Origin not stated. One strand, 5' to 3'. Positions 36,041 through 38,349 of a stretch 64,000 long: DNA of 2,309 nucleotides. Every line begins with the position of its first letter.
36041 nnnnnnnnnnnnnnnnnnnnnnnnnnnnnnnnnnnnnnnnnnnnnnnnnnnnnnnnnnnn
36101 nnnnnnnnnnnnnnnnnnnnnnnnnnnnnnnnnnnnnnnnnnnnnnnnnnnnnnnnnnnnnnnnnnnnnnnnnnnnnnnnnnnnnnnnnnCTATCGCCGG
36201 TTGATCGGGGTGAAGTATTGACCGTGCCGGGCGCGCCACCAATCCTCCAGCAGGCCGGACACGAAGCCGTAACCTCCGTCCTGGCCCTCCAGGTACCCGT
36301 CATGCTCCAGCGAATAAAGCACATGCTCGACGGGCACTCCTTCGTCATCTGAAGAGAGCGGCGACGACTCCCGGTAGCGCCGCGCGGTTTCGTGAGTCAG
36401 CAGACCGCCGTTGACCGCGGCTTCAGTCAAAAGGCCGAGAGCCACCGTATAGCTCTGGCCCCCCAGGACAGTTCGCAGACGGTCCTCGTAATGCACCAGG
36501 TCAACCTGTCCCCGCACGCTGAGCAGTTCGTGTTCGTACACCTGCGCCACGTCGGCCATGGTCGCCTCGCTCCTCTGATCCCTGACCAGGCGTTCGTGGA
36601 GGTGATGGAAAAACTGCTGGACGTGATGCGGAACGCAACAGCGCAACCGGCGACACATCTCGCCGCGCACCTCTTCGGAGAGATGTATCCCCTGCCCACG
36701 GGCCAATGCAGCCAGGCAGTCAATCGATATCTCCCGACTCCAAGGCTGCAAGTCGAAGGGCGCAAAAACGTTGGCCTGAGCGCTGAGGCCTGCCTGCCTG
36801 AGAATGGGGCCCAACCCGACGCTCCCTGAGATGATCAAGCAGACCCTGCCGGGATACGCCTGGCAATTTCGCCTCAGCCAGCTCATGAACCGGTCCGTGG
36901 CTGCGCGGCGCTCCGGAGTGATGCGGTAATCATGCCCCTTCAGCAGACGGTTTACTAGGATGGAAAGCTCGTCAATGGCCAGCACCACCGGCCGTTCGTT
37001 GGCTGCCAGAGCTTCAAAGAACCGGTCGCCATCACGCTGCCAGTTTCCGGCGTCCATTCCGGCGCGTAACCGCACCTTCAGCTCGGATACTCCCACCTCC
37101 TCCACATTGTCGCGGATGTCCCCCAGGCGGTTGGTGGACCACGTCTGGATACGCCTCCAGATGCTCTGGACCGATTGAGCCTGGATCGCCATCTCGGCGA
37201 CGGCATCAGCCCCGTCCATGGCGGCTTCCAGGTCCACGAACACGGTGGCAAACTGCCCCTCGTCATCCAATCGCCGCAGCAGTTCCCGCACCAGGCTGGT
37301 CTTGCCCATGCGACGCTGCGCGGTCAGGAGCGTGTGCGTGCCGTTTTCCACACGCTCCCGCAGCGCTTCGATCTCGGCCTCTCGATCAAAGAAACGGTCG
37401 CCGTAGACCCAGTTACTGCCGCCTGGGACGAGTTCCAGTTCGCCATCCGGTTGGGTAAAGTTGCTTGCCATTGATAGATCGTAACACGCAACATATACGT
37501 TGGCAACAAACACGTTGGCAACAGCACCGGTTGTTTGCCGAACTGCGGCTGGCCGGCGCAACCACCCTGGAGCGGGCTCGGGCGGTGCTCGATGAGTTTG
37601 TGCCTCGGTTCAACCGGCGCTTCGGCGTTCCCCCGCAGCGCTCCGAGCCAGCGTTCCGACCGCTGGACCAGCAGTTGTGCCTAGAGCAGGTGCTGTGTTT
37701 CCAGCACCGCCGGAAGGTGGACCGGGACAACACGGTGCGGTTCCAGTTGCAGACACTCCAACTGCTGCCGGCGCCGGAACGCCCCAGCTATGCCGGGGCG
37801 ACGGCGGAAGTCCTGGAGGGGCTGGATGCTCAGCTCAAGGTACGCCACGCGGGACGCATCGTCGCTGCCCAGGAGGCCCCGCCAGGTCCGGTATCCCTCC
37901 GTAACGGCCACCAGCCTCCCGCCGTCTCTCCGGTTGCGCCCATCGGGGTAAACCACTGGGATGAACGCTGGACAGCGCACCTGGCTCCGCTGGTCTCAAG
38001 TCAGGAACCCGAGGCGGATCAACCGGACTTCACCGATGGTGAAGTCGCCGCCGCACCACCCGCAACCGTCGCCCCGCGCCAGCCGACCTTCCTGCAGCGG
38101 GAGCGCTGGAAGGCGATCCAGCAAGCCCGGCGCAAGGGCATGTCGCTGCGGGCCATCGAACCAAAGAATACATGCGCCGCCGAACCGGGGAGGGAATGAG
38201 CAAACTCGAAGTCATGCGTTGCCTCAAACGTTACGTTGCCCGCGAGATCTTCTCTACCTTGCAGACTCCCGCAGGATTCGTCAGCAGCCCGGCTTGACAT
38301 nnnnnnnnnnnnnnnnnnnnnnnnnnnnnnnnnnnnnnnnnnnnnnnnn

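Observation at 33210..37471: STAND-like ATPase + TPR protein with a CD-NTase (SMODS) output domain, paired with a second ATPase, beside a CBASS operon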

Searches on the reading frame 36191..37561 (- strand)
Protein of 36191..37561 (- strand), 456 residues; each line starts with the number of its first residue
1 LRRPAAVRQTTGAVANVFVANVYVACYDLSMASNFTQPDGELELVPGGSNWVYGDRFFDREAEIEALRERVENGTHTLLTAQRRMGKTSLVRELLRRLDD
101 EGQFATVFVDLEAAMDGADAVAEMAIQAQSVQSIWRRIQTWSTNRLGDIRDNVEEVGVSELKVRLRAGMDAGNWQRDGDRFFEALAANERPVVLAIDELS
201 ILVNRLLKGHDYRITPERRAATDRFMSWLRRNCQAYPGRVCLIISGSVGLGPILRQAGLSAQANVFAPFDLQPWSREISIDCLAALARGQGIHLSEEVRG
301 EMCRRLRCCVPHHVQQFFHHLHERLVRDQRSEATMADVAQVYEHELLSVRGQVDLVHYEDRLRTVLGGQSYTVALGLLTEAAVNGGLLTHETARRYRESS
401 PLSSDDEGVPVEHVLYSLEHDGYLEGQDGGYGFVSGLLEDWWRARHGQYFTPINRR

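Call 4: search_protein_families(library=pfam, proteins=[window:36191-37561:-], max_evalue=0.01)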
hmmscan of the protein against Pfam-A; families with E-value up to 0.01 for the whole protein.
window:36191-37561:- (456 aa): 5 families
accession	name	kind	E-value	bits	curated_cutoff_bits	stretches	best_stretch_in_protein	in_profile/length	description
PF01637.24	ATPase_2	-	1.6e-07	31.8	33.2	1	57-203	1-123/225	ATPase domain predominantly from Archaea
PF13191.12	AAA_16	-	3.5e-07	31.3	32.6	1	56-199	1-141/167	AAA ATPase domain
PF13401.12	AAA_22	-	0.00011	23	27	1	73-155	4-65/130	AAA domain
PF14516.12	AAA_35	-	0.00098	18.5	27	1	62-114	19-70/331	AAA-like domain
PF20703.3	nSTAND1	-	0.002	18.2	27.1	1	55-234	14-149/379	Novel STAND NTPase 1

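Call 5: search_protein_families(library=padloc, proteins=[window:36191-37561:-], max_evalue=0.01)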
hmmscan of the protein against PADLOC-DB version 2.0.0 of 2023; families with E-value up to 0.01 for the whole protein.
window:36191-37561:- (456 aa): 3 families
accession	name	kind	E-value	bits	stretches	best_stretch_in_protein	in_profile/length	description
PDLC04140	mad8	-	0.00019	19.1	1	61-124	14-74/314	mads_8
PDLC04789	PDC-S01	-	0.0082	13.2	0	65-101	8-44/375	-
PDLC04985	PDC-S27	-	0.0086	13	0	56-111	5-59/484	-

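Call 16: search_protein_families(library=ncbifam, proteins=[window:36191-37561:-], max_evalue=0.01)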
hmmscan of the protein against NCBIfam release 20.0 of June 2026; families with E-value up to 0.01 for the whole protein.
window:36191-37561:- (456 aa): 0 families

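Call 37: search_solved_structures(query=window:36191-37471:-, max_evalue=1)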
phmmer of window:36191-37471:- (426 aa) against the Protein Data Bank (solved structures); distinct sequences matched with E-value up to 1: 14.
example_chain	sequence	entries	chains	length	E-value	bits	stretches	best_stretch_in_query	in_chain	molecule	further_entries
2qen_A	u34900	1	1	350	0.016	17.2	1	26-66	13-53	WALKER-TYPE ATPASE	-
2kqu_A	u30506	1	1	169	0.072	15.1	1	114-168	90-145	Flavodoxin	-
3esx_A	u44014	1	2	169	0.089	14.8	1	120-168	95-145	Flavodoxin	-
5ljp_A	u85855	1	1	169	0.24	13.3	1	116-168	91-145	Flavodoxin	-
9rxf_A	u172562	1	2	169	0.25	13.3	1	117-168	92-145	Flavodoxin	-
2v5u_A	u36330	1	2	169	0.27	13.2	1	116-168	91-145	FLAVODOXIN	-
1obv_A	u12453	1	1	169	0.29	13.1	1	119-168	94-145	FLAVODOXIN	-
1ftg_A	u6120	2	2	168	0.32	12.9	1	120-168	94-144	APOFLAVODOXIN | PROTEIN (FLAVODOXIN)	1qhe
2v5v_A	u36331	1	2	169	0.32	12.9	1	120-168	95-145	FLAVODOXIN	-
3esz_A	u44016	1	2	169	0.32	12.9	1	120-168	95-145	FLAVODOXIN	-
1flv_A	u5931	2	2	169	0.32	12.9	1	120-168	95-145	FLAVODOXIN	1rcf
1dx9_A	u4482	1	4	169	0.32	12.9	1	120-168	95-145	Flavodoxin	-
1obo_A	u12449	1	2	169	0.32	12.9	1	120-168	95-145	FLAVODOXIN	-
3esy_A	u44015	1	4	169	0.33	12.9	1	120-168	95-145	Flavodoxin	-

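Call 65: find_homologous_proteins(query=window:36191-37471:-, max_evalue=0.00001)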
Query window:36191-37471:- (426 aa): 2621 proteins with E <= 0.00001 among 8000 candidates; the best 120 are listed.
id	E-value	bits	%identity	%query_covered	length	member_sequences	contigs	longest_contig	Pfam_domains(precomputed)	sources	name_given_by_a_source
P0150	1.5e-272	922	95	100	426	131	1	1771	PF01637.25,PF13191.13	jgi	jgi:hypothetical protein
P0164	8.8e-262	886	91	100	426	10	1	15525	PF13401.13,PF01637.25,PF13191.13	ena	-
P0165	3.3e-255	865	90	99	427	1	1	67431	PF13401.13,PF01637.25,PF13191.13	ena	-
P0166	1.7e-253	859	89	99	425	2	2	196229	PF13401.13,PF01637.25,PF13191.13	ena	-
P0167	9.6e-253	856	88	99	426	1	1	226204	PF13401.13,PF01637.25,PF13191.13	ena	-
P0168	2.1e-252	855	88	99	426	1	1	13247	PF13401.13,PF01637.25,PF13191.13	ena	-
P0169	1.3e-250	849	88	99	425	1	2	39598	PF13401.13,PF01637.25,PF13191.13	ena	-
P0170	1.8e-250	849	88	100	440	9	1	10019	PF01637.25,PF13191.13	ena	-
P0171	4.9e-248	841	87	100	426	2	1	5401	PF01637.25,PF13191.13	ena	-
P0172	3.8e-245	831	86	100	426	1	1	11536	PF01637.25,PF13191.13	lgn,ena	-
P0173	2.0e-242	822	86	100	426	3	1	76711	PF01637.25,PF13191.13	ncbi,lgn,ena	-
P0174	4.2e-207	706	74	97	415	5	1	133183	PF13401.13,PF01637.25,PF13191.13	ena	-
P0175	5.6e-207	706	75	97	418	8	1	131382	PF13401.13,PF01637.25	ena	-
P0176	5.7e-203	692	73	97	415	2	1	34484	PF13401.13,PF01637.25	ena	-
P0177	2.8e-202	690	73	97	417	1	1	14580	PF13401.13,PF01637.25,PF13191.13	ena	-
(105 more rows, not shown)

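Call 101: search_solved_structures(query=A5, max_evalue=1)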
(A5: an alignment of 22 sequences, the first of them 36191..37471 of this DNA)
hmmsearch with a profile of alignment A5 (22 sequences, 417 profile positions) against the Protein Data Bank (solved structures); distinct sequences matched with E-value up to 1: 4.
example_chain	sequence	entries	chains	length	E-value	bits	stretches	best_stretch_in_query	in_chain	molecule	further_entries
2qen_A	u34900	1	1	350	0.0065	18.6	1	17-57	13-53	WALKER-TYPE ATPASE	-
5abs_A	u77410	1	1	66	0.37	12.8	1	72-133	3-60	SH3 DOMAIN-CONTAINING KINASE-BINDING PROTEIN 1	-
2n64_A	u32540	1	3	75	0.38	12.8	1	72-134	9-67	SH3 domain-containing kinase-binding protein 1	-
2fna_A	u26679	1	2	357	0.51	12.3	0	17-59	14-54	Conserved hypothetical protein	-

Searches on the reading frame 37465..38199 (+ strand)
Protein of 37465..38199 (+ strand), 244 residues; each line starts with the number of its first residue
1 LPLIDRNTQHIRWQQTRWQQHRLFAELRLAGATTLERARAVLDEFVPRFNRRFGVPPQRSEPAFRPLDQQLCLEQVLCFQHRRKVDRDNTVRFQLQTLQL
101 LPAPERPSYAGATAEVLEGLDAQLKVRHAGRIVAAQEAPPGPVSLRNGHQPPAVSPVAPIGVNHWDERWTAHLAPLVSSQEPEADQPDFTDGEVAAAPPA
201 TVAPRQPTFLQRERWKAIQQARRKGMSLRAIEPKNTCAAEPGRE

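Call 16: search_protein_families(library=ncbifam, proteins=[window:37465-38199:+], max_evalue=0.01)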
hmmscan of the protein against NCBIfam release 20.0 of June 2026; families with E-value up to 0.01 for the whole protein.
window:37465-38199:+ (244 aa): 1 family
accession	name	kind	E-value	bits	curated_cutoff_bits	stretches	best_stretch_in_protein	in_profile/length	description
NF033594.2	transpos_ISNCY_2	equivalog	1.3e-24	87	250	1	20-132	247-361/368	ISNCY family transposase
